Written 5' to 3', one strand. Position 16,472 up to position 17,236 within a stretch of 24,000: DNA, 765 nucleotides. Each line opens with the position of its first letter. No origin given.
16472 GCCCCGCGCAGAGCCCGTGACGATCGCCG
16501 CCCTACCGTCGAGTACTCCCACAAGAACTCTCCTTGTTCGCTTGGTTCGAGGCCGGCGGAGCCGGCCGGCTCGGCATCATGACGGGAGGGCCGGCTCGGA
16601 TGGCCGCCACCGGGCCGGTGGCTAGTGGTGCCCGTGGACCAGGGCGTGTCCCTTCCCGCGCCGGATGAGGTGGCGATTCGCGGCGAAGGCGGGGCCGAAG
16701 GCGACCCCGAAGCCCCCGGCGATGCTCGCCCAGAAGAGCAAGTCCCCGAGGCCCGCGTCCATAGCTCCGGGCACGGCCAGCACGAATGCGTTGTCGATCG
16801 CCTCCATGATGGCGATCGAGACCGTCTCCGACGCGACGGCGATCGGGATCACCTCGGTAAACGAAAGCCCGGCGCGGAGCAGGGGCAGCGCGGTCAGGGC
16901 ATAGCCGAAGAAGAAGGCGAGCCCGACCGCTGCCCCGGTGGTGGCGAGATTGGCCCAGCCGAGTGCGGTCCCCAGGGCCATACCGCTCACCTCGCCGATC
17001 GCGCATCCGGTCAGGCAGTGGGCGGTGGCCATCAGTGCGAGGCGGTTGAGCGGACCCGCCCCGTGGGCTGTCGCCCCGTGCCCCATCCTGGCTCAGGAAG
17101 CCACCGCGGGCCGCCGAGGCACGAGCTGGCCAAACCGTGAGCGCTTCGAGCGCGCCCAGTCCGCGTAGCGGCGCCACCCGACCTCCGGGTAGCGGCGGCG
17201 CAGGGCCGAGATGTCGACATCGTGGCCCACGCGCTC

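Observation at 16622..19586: CsoR-operated divergent operon with no CopA/CopZ: permease-YHS fusion + NmrA-like protein + Cys-motif membrane protein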

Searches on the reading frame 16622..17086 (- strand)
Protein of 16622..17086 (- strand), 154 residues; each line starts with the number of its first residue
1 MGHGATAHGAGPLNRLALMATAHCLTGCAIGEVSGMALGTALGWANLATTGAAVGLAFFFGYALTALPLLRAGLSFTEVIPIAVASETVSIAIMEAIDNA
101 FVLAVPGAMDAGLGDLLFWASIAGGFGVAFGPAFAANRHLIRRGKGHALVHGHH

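Call 3: search_protein_families(library=pfam, proteins=[window:16622-17086:-], max_evalue=0.01)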
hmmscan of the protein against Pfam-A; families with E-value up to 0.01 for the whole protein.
window:16622-17086:- (154 aa): 1 family
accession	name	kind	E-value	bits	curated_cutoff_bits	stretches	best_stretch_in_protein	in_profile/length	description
PF14342.11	DUF4396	-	7.9e-33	114.2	27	1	17-146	5-141/141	Domain of unknown function (DUF4396)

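Call 4: search_protein_families(library=ncbifam, proteins=[window:16622-17086:-], max_evalue=0.01)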
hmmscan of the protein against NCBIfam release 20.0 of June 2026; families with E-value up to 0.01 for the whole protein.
window:16622-17086:- (154 aa): 0 families

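Call 42: find_homologous_proteins(query=window:16622-17086:-, max_evalue=0.00001)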
Query window:16622-17086:- (154 aa): 7909 proteins with E <= 0.00001 among 8000 candidates; the best 120 are listed.
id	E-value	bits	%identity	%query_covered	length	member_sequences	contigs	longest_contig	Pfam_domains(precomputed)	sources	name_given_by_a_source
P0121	5.6e-90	317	99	100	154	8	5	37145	PF14342.12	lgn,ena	-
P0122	1.7e-82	293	92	100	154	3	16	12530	PF14342.12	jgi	jgi:Domain of unknown function (DUF4396)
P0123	1.5e-67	244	78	97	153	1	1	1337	PF14342.12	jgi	jgi:Domain of unknown function (DUF4396)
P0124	3.1e-67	243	81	94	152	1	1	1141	PF14342.12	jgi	jgi:hypothetical protein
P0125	3.7e-66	240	75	99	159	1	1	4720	PF14342.12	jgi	jgi:hypothetical protein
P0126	3.8e-66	240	77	92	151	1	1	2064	PF14342.12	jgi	jgi:uncharacterized protein DUF4396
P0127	5.3e-66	239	79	92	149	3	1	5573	PF14342.12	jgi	jgi:hypothetical protein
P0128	1.1e-65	238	78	92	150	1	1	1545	PF14342.12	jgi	jgi:Domain of unknown function (DUF4396)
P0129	1.6e-65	238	77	92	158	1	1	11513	PF14342.12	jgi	jgi:uncharacterized protein DUF4396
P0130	2.1e-65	237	77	92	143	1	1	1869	PF14342.12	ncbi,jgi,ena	-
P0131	2.1e-65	237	77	94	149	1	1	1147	PF14342.12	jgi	jgi:hypothetical protein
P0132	4.3e-65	236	74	94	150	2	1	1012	PF14342.12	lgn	-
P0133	4.9e-65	236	77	92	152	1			PF14342.12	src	-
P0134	5.0e-65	236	77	93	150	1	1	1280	PF14342.12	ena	-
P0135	6.0e-65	236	76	95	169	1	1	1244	PF14342.12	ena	-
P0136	1.4e-64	235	75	92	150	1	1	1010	PF14342.12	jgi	jgi:hypothetical protein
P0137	2.5e-64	234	77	94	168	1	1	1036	PF14342.12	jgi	jgi:Domain of unknown function (DUF4396)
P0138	5.0e-64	233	77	92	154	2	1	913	PF14342.12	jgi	-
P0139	5.1e-64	233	80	92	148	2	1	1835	PF14342.12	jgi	jgi:hypothetical protein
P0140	9.1e-64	232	78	92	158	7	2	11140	PF14342.12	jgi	jgi:Domain of unknown function (DUF4396)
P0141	1.9e-63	231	77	92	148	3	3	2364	PF14342.12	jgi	jgi:uncharacterized protein DUF4396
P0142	6.0e-63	229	73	92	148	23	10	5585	PF14342.12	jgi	jgi:uncharacterized protein DUF4396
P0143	8.4e-63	229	74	94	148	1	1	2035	PF14342.12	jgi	jgi:hypothetical protein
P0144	1.1e-62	229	74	92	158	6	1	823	PF14342.12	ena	-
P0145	1.6e-62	228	73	94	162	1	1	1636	PF14342.12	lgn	-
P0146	2.4e-62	227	73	97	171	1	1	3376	PF14342.12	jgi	jgi:hypothetical protein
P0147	4.8e-62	227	74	92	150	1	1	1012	PF14342.12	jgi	jgi:Domain of unknown function (DUF4396)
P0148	1.0e-61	225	72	93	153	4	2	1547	PF14342.12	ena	-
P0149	1.4e-61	225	75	92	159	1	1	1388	PF14342.12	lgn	-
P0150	1.4e-60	222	71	99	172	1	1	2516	PF14342.12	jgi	jgi:Domain of unknown function (DUF4396)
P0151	9.1e-59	216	68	98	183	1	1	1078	PF14342.12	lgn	-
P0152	9.7e-59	216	72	94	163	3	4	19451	PF14342.12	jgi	jgi:hypothetical protein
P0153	1.3e-58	215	66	99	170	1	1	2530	PF14342.12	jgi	jgi:hypothetical protein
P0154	2.8e-58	214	74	95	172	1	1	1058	PF14342.12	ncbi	-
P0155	3.8e-58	214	69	95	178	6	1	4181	PF14342.12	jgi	jgi:Domain of unknown function (DUF4396)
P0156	4.4e-58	214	75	92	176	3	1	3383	PF14342.12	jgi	jgi:hypothetical protein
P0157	6.9e-58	213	66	100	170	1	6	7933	PF14342.12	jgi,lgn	jgi:hypothetical protein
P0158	9.5e-58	213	68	96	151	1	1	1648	PF14342.12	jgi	jgi:hypothetical protein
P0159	1.2e-57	212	66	99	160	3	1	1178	PF14342.12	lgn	-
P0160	1.2e-57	212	69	95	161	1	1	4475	PF14342.12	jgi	jgi:uncharacterized protein DUF4396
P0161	1.3e-57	212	77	87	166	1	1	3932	PF14342.12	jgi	jgi:hypothetical protein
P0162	1.5e-57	212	66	99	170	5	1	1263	PF14342.12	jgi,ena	-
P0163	1.6e-57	212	69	96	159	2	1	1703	PF14342.12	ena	-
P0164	2.0e-57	212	75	92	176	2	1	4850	PF14342.12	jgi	jgi:hypothetical protein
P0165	4.0e-57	211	69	95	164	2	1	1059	PF14342.12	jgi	jgi:uncharacterized protein DUF4396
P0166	8.6e-57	209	66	97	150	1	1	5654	PF14342.12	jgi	jgi:hypothetical protein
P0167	8.9e-57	209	67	100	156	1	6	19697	PF14342.12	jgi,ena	jgi:hypothetical protein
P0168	1.1e-56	209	68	95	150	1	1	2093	PF14342.12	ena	-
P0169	1.6e-56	209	74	92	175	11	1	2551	PF14342.12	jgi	jgi:hypothetical protein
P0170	1.9e-56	208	68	97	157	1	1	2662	PF14342.12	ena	-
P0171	1.9e-56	208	67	95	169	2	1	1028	PF14342.12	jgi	-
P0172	2.2e-56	208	66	99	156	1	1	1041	PF14342.12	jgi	jgi:hypothetical protein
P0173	2.3e-56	208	69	95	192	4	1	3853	PF14342.12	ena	-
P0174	3.0e-56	208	65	100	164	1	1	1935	PF14342.12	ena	-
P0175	3.5e-56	207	70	92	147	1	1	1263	PF14342.12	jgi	jgi:uncharacterized protein DUF4396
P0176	4.3e-56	207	63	99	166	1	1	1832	PF14342.12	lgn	-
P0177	5.0e-56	207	66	96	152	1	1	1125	PF14342.12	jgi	jgi:Domain of unknown function (DUF4396)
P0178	5.5e-56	207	68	99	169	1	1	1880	PF14342.12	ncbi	-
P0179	5.5e-56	207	75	88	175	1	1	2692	PF14342.12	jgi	jgi:hypothetical protein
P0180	6.4e-56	207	67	99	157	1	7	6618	PF14342.12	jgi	jgi:hypothetical protein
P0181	7.7e-56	206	73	92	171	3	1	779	PF14342.12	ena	-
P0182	8.3e-56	206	65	99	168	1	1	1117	PF14342.12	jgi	jgi:hypothetical protein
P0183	1.2e-55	206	65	99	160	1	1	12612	PF14342.12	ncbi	-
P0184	1.4e-55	206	69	95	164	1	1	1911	PF14342.12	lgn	-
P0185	1.5e-55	205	69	89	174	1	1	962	PF14342.12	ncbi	-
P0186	1.6e-55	205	66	94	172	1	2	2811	PF14342.12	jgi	jgi:hypothetical protein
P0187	1.7e-55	205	68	92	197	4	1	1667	PF14342.12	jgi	jgi:hypothetical protein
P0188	1.7e-55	205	64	100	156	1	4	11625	PF14342.12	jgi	jgi:hypothetical protein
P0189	2.0e-55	205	69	94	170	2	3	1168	PF14342.12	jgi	jgi:hypothetical protein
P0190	2.1e-55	205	68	95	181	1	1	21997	PF14342.12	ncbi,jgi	jgi:hypothetical protein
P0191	2.4e-55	205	69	92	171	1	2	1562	PF14342.12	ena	-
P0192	2.5e-55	205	64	99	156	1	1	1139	PF14342.12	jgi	jgi:Domain of unknown function (DUF4396)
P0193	2.5e-55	205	64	100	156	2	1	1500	PF14342.12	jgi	jgi:hypothetical protein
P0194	2.5e-55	205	63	100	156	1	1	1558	PF14342.12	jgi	jgi:hypothetical protein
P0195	2.6e-55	205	65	95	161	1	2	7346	PF14342.12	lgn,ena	-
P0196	2.8e-55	205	68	86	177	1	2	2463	PF14342.12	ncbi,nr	ncbi:MAG: DUF4396 domain-containing protein [Actinomycetota bacterium]|nr:DUF4396 domain-containing 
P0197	3.0e-55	204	64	100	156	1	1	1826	PF14342.12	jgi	jgi:hypothetical protein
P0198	3.3e-55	204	62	98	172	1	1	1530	PF14342.12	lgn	-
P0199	3.3e-55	204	66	91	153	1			PF14342.12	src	-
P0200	3.4e-55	204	66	96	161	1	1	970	PF14342.12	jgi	jgi:hypothetical protein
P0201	3.7e-55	204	66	99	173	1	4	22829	PF14342.12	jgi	jgi:hypothetical protein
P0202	3.9e-55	204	69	94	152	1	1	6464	PF14342.12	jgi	jgi:hypothetical protein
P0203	4.5e-55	204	65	98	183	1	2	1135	PF14342.12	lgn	-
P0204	4.7e-55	204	68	92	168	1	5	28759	PF14342.12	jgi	jgi:hypothetical protein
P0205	5.5e-55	204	65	97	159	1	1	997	PF14342.12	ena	-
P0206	6.2e-55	203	65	92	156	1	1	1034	PF14342.12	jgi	jgi:hypothetical protein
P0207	7.2e-55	203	63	100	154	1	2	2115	PF14342.12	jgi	jgi:hypothetical protein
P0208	7.2e-55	203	66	95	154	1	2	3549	PF14342.12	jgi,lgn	jgi:hypothetical protein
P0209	7.6e-55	203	65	99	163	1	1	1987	PF14342.12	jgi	jgi:hypothetical protein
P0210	8.1e-55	203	66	92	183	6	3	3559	PF14342.12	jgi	jgi:hypothetical protein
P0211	8.4e-55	203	66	99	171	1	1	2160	PF14342.12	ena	-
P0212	8.8e-55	203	67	95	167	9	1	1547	PF14342.12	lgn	-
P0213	9.1e-55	203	68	93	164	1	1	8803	PF14342.12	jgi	jgi:uncharacterized protein DUF4396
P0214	9.2e-55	203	65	92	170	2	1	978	PF14342.12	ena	-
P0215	1.1e-54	203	63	100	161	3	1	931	PF14342.12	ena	-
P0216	1.1e-54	203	68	96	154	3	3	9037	PF14342.12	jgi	jgi:uncharacterized protein DUF4396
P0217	1.2e-54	202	63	94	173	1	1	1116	PF14342.12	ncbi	-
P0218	1.3e-54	202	68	96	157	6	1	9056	PF14342.12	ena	-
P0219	1.3e-54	202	66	86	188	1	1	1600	PF14342.12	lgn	-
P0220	1.3e-54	202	68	95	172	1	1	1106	PF14342.12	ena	-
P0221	1.4e-54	202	67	100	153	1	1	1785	PF14342.12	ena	-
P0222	1.5e-54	202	68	90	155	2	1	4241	PF14342.12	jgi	jgi:hypothetical protein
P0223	1.7e-54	202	64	97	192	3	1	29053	PF14342.12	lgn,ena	-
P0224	1.7e-54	202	64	97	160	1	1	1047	PF14342.12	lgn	-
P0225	2.0e-54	202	66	100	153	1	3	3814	PF14342.12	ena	-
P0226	2.1e-54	202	65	92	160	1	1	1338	PF14342.12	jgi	jgi:hypothetical protein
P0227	2.2e-54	202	69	95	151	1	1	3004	PF14342.12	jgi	jgi:hypothetical protein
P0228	2.3e-54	202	63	99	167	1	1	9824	PF14342.12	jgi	jgi:hypothetical protein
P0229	2.3e-54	202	66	96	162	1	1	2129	PF14342.12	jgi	jgi:Domain of unknown function (DUF4396)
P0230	2.5e-54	201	65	97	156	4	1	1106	PF14342.12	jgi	jgi:hypothetical protein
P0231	2.6e-54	201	64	98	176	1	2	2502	PF14342.12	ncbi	-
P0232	2.6e-54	201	65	100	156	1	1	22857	PF14342.12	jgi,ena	-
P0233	2.9e-54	201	-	-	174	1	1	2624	PF14342.12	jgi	jgi:hypothetical protein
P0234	3.1e-54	201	68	90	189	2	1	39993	PF14342.12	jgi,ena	-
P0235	3.1e-54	201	72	88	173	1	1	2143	PF14342.12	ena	-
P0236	3.4e-54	201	64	99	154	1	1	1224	PF14342.12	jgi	jgi:hypothetical protein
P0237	3.4e-54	201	68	96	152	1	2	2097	PF14342.12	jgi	jgi:hypothetical protein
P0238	3.5e-54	201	64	96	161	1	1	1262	PF14342.12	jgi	jgi:hypothetical protein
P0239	3.8e-54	201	67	94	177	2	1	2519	PF14342.12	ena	-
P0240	3.8e-54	201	64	95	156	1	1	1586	PF14342.12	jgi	jgi:Domain of unknown function (DUF4396)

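Call 43: find_encoding_contigs(protein=P0234, flank=5000, max_places=2)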
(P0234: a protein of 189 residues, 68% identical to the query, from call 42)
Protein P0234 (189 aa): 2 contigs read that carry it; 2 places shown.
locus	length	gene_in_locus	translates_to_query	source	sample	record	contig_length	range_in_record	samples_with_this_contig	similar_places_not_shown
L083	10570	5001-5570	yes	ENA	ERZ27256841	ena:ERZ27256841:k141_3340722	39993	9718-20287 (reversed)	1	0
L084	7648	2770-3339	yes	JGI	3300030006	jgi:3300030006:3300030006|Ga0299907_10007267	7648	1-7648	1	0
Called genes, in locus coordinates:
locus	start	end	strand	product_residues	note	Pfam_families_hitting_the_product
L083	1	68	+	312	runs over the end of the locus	PF06029:AlkA_N (faint), PF00730:HhH-GPD (weak)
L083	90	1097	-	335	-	PF09084:NMT1, PF12974:Phosphonate-bd (faint)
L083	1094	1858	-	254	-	PF00528:BPD_transp_1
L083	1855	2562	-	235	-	PF00005:ABC_tran, PF13191:AAA_16 (weak), PF13304:AAA_21 (faint)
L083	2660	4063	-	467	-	PF05762:VWA_CoxE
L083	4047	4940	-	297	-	PF13191:AAA_16, PF07724:AAA_2, PF13401:AAA_22 (weak), PF00004:AAA, PF07726:AAA_3 (faint), PF07728:AAA_5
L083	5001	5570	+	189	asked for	PF14342:DUF4396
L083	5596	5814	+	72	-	-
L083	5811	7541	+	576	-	PF02771:Acyl-CoA_dh_N, PF02770:Acyl-CoA_dh_M, PF00441:Acyl-CoA_dh_1, PF08028:Acyl-CoA_dh_2 (weak), PF21343:ACAD9-ACADV_C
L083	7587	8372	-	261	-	-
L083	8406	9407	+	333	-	PF00296:Bac_luciferase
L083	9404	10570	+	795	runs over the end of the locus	PF04055:Radical_SAM, PF19288:CofH_C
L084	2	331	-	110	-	?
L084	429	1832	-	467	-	PF05762:VWA_CoxE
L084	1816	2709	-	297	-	PF13191:AAA_16, PF07724:AAA_2, PF13401:AAA_22 (weak), PF00004:AAA, PF07726:AAA_3 (faint), PF07728:AAA_5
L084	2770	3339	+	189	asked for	PF14342:DUF4396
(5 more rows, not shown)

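Call 44: find_encoding_contigs(protein=P0204, flank=5000, max_places=3)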
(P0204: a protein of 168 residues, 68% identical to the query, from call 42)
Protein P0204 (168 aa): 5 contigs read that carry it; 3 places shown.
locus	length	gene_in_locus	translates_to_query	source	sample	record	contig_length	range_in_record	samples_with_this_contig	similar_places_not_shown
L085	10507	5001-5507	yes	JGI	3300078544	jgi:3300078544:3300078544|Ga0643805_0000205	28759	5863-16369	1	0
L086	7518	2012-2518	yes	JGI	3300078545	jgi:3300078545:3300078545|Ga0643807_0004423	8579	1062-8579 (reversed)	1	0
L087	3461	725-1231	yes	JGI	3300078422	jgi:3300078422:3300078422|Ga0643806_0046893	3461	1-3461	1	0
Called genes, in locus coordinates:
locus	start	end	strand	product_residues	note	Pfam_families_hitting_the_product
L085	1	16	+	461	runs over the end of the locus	PF00067:p450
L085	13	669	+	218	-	PF00440:TetR_N, PF13977:TetR_C_6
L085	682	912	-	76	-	PF02148:zf-UBP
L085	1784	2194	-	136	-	PF07366:SnoaL, PF12680:SnoaL_2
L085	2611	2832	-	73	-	-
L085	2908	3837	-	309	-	PF00561:Abhydrolase_1, PF12146:Hydrolase_4 (weak), PF12697:Abhydrolase_6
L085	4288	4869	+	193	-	PF12680:SnoaL_2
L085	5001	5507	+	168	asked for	PF14342:DUF4396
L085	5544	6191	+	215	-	PF13489:Methyltransf_23, PF01209:Ubie_methyltran (weak), PF08241:Methyltransf_11, PF08242:Methyltransf_12, PF13649:Methyltransf_25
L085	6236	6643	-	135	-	-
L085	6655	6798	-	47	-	-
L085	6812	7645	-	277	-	PF02012:BNR (faint)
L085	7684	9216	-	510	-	PF00672:HAMP, PF00211:Guanylate_cyc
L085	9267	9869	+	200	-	-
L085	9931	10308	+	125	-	PF03965:Penicillinase_R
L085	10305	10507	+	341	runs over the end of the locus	PF05569:Peptidase_M56, PF01435:Peptidase_M48 (weak)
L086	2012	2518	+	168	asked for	PF14342:DUF4396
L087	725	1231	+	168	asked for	PF14342:DUF4396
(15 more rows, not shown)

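Call 45: find_encoding_contigs(protein=P0201, flank=5000, max_places=3)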
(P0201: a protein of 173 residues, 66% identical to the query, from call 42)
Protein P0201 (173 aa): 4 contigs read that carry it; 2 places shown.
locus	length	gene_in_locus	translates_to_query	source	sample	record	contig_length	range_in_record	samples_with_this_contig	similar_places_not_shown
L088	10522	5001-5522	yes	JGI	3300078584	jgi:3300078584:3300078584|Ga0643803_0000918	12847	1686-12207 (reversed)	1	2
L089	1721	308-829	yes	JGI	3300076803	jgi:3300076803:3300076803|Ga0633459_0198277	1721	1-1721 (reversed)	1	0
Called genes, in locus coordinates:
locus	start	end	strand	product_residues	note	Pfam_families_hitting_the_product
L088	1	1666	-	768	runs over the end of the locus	?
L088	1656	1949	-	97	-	-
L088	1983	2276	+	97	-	-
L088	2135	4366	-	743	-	PF00403:HMA, PF00122:E1-E2_ATPase, PF00702:Hydrolase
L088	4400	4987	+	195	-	PF02583:Trns_repr_metal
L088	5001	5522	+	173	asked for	PF14342:DUF4396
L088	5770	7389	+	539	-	PF24517:CBM96, PF16317:Glyco_hydro_99, PF14307:Glyco_tran_WbsX (weak)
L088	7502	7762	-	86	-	-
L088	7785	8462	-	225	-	PF00702:Hydrolase, PF12710:HAD, PF13419:HAD_2, PF13242:Hydrolase_like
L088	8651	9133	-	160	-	PF01613:Flavin_Reduct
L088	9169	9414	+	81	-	PF02627:CMD (weak)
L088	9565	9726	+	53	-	-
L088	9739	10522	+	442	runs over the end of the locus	PF01488:Shikimate_DH (faint), PF02254:TrkA_N, PF03435:Sacchrp_dh_NADP (faint), PF03807:F420_oxidored (faint), PF13241:NAD_binding_7 (faint), PF02080:TrkA_C, PF02254:TrkA_N, PF02080:TrkA_C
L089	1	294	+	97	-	?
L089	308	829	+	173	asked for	PF14342:DUF4396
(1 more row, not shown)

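Call 46: find_encoding_contigs(protein=P0121, flank=10000, max_places=5)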
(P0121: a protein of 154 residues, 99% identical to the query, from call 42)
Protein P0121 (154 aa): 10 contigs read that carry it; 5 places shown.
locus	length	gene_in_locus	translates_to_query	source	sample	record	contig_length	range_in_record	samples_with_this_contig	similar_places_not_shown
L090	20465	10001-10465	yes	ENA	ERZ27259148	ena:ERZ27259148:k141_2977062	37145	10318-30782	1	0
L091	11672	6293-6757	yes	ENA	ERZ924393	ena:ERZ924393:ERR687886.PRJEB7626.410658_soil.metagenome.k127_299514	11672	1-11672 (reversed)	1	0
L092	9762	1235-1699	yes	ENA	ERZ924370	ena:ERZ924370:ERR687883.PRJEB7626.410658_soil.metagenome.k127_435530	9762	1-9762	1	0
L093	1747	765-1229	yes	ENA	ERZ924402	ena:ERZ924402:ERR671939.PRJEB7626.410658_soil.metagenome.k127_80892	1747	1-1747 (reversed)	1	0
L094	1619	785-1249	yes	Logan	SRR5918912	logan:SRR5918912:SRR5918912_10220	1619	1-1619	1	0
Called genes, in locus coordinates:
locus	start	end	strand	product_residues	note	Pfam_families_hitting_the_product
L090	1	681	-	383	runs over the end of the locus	PF07690:MFS_1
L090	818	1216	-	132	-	-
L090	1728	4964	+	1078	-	PF03704:BTAD, PF13191:AAA_16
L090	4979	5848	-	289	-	PF02739:5_3_exonuc_N, PF01367:5_3_exonuc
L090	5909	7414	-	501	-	PF02012:BNR (faint), PF13088:BNR_2 (weak)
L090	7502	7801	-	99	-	PF02583:Trns_repr_metal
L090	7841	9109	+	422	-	PF03773:ArsP_1, PF04945:YHS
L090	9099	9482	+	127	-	PF05368:NmrA, PF13460:NAD_binding_10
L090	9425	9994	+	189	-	PF05368:NmrA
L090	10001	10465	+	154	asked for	PF14342:DUF4396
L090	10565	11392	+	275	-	PF00106:adh_short, PF08659:KR, PF13561:adh_short_C2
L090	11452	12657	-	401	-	PF20510:HgmA_N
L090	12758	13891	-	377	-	PF00903:Glyoxalase (weak), PF13468:Glyoxalase_3 (faint), PF13669:Glyoxalase_4 (weak), PF14696:Glyoxalase_5 (weak), PF00903:Glyoxalase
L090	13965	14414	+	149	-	PF13404:HTH_AsnC-type, PF13412:HTH_24, PF01047:MarR (weak), PF01037:AsnC_trans_reg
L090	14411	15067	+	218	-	PF01557:FAA_hydrolase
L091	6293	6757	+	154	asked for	PF14342:DUF4396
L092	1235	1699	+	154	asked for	PF14342:DUF4396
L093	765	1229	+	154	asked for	PF14342:DUF4396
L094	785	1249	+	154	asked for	PF14342:DUF4396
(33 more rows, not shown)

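Call 48: find_related_loci(query=A4, collection=metagenome_contigs, flank=5000)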
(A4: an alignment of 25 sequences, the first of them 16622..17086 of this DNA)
Query A4 (154 aa) in metagenome_contigs; peptide patterns used: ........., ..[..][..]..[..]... (x = any residue, [..] = any of these).
600 stretches matched a pattern (row limit reached: there are more); 583 encode a relative of the query (tblastn E <= 1e-3); the best 80 are kept; 80 distinct loci.
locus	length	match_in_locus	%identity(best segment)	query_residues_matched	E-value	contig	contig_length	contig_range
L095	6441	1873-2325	66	4-154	1e-59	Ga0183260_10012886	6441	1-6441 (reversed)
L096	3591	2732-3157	67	13-154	4e-59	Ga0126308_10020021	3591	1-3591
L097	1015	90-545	67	2-154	5e-63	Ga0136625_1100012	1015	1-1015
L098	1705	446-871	65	13-154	2e-60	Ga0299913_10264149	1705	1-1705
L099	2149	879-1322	61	7-154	1e-58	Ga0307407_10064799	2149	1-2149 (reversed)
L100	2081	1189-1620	65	11-154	5e-59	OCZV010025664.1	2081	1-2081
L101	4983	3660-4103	65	7-154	1e-57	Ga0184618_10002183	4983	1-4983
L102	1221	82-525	65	7-154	9e-61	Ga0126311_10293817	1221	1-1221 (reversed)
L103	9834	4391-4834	64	7-154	2e-57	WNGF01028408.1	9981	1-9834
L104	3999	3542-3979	64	9-154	2e-57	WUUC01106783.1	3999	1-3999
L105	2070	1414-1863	63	6-154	9e-58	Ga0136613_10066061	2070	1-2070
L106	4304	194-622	62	12-154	1e-56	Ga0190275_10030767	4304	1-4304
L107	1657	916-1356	64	8-154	6e-58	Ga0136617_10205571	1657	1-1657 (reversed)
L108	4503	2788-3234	62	7-154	2e-56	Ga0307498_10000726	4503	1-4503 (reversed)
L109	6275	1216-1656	65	7-153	7e-56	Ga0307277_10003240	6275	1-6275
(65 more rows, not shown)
